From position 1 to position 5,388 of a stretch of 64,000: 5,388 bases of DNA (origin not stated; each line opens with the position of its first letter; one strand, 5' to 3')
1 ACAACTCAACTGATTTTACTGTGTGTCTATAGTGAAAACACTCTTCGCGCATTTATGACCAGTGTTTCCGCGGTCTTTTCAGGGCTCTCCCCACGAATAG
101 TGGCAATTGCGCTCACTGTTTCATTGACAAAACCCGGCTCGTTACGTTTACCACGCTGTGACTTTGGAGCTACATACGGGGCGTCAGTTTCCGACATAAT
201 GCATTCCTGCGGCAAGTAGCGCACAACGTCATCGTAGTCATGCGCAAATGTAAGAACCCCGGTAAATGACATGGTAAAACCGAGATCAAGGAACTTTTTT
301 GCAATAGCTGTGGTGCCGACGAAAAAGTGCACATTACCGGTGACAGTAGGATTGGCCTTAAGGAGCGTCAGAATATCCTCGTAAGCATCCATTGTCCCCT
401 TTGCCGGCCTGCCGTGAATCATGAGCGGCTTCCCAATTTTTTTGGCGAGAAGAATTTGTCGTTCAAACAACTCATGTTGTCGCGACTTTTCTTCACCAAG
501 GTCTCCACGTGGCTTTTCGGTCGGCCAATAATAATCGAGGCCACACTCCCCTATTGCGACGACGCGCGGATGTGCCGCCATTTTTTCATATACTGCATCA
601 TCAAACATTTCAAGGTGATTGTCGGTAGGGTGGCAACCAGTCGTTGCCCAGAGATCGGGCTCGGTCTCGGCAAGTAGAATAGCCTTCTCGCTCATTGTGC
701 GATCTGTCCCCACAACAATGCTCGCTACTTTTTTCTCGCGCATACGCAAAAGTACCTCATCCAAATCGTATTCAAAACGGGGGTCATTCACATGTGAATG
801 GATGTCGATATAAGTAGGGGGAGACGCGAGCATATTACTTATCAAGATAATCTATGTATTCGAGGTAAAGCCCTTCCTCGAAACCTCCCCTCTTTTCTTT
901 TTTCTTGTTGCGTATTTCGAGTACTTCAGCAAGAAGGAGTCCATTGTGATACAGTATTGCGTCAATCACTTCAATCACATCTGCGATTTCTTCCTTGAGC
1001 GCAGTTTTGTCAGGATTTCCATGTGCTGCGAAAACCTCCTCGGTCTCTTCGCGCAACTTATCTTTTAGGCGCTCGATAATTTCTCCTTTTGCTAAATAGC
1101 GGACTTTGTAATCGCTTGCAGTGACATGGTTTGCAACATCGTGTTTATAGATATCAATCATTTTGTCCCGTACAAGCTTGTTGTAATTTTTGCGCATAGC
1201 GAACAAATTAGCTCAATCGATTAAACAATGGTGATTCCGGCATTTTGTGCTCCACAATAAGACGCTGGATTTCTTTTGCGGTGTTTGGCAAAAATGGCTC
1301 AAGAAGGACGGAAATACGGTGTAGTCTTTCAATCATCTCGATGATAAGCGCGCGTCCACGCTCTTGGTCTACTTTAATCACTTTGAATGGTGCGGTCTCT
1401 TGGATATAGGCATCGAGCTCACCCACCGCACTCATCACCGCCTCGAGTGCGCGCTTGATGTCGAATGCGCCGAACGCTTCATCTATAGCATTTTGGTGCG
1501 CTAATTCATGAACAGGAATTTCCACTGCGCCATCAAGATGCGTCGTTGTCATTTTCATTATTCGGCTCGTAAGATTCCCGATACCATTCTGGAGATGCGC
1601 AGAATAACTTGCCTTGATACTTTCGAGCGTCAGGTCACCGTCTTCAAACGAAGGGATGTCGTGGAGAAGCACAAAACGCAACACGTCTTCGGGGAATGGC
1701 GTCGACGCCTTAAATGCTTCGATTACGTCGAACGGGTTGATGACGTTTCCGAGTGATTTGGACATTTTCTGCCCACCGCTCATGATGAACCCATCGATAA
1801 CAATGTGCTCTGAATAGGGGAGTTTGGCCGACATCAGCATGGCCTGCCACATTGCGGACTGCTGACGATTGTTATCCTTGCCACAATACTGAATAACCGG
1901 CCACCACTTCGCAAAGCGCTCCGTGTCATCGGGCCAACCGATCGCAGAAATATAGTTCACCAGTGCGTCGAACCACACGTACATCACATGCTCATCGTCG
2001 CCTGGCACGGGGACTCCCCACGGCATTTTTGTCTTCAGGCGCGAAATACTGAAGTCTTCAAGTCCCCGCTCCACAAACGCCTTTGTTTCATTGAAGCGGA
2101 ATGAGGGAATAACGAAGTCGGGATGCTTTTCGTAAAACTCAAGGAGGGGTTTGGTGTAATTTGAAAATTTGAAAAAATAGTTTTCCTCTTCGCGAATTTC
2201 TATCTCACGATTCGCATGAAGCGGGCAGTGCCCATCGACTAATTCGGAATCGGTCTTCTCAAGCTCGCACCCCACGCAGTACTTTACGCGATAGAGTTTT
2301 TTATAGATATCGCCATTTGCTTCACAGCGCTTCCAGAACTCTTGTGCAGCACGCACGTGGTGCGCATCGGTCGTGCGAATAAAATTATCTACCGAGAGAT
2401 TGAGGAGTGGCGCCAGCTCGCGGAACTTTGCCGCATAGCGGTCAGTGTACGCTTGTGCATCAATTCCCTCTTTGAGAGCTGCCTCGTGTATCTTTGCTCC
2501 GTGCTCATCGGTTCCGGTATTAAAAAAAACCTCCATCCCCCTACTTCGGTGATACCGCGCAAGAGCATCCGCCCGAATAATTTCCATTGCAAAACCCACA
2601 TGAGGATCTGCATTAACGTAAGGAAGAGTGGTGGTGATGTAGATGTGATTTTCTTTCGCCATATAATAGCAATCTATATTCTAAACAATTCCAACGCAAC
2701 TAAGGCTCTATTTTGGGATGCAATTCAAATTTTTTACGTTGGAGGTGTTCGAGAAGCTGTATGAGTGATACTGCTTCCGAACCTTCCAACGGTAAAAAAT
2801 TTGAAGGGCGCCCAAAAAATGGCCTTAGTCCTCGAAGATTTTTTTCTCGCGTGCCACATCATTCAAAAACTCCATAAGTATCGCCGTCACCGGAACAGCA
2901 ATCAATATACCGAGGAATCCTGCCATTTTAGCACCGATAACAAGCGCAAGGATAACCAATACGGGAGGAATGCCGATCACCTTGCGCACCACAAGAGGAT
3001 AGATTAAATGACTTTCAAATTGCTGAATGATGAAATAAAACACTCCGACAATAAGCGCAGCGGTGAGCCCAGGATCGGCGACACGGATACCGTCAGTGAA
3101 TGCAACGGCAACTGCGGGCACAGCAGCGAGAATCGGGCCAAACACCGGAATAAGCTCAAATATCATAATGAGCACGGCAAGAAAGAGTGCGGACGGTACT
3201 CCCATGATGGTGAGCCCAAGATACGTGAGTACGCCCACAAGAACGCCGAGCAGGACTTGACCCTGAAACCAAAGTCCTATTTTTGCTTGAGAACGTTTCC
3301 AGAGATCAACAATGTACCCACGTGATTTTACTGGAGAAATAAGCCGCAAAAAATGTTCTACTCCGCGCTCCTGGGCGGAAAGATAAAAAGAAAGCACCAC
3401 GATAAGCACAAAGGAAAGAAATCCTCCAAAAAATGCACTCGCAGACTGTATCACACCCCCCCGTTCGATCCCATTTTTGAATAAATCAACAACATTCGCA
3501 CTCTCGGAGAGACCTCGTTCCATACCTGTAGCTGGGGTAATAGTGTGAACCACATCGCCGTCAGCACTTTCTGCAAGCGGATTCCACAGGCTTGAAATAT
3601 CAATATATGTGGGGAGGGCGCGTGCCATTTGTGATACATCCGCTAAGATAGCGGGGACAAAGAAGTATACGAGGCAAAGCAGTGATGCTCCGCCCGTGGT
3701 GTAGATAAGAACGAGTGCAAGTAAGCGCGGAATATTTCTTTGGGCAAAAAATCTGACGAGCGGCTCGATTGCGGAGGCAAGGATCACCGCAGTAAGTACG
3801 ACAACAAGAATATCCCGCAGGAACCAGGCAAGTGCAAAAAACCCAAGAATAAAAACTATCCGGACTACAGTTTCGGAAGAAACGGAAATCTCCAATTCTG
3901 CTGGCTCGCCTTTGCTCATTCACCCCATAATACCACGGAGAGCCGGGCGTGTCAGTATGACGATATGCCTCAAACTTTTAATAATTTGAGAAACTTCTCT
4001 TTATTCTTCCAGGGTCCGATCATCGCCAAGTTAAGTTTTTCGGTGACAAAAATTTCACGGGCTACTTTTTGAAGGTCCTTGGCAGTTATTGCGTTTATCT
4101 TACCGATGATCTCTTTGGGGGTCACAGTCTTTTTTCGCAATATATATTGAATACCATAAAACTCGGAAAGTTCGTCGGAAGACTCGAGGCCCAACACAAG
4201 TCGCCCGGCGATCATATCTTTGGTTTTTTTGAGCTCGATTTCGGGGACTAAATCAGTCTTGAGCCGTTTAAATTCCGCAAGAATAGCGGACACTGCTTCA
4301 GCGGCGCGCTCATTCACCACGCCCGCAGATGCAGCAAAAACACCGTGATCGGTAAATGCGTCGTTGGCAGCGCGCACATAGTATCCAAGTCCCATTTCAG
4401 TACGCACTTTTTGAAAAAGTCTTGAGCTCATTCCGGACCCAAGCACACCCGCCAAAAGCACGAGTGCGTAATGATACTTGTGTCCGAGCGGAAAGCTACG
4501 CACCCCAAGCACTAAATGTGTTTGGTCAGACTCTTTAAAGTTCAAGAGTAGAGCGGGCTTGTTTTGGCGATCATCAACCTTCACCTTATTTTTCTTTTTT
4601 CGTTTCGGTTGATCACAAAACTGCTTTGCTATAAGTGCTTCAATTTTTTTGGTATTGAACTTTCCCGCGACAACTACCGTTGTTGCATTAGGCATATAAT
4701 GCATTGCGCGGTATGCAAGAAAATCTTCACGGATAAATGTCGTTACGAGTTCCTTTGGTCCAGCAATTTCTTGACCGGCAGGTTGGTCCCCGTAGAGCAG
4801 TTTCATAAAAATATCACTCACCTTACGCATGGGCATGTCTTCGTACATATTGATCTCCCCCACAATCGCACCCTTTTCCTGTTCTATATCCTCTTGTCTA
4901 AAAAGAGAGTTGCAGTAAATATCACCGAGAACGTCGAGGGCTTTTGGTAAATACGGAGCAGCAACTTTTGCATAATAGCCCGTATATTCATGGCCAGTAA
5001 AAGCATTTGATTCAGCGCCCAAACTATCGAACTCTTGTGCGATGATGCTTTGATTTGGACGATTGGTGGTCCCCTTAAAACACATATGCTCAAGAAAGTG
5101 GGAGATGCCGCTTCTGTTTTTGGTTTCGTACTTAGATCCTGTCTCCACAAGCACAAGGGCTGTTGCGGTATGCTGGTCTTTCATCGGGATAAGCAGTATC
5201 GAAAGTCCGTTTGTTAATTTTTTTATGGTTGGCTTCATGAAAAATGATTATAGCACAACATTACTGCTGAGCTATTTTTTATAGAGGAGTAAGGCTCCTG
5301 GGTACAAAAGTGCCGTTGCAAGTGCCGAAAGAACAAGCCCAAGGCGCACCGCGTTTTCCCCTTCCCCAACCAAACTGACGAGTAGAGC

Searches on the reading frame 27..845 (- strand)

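Call 29: search_protein_families(library=pfam, proteins=[window:27-845:-], max_evalue=0.00001)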
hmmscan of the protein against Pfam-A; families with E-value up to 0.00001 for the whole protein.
window:27-845:- (272 aa): 1 family
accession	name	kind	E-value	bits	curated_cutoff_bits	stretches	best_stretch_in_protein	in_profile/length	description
PF01026.27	TatD_DNase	-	6.1e-66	222.8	27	1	13-271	1-253/253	TatD related DNase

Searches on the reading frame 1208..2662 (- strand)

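Call 29: search_protein_families(library=pfam, proteins=[window:1208-2662:-], max_evalue=0.00001)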
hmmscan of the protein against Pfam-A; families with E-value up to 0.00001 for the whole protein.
window:1208-2662:- (484 aa): 3 families
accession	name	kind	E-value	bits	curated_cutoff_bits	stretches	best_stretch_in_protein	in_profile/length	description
PF09334.17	tRNA-synt_1g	-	8.2e-90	301.8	20.1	2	153-369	175-391/391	tRNA synthetases class I (M)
PF00133.28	tRNA-synt_1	-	3.1e-27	95.8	22.7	2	223-333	295-403/414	tRNA synthetases class I (I, L, M and V)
PF01406.26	tRNA-synt_1e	-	1.8e-10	41.1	27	0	5-122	8-124/301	tRNA synthetases class I (C) catalytic domain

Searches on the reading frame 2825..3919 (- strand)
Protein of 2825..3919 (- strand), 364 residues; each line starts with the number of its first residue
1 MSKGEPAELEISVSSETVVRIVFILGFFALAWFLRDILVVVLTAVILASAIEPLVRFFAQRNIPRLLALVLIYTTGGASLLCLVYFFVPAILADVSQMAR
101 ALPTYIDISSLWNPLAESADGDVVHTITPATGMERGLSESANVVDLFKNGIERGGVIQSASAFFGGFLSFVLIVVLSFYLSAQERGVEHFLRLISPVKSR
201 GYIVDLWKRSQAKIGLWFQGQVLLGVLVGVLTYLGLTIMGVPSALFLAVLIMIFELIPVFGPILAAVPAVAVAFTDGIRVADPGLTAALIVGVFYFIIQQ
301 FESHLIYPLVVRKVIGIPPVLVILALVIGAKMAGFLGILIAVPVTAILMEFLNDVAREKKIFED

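Call 29: search_protein_families(library=pfam, proteins=[window:2825-3919:-], max_evalue=0.00001)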
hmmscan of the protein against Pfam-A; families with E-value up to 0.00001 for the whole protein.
window:2825-3919:- (364 aa): 1 family
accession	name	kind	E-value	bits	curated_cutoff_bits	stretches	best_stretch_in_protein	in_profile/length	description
PF01594.21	AI-2E_transport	-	1.9e-54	185.5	34.3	1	21-354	5-325/327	AI-2E family transporter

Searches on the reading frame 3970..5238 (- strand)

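Call 29: search_protein_families(library=pfam, proteins=[window:3970-5238:-], max_evalue=0.00001)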
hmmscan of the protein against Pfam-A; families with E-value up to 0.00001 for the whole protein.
window:3970-5238:- (422 aa): 2 families
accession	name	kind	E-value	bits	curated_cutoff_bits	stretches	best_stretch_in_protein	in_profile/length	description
PF05193.26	Peptidase_M16_C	-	3.4e-37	128.5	23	1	169-341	3-179/181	Peptidase M16 inactive domain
PF00675.25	Peptidase_M16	-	2.7e-35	121.9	22.3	1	21-162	9-149/149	Insulinase (Peptidase family M16)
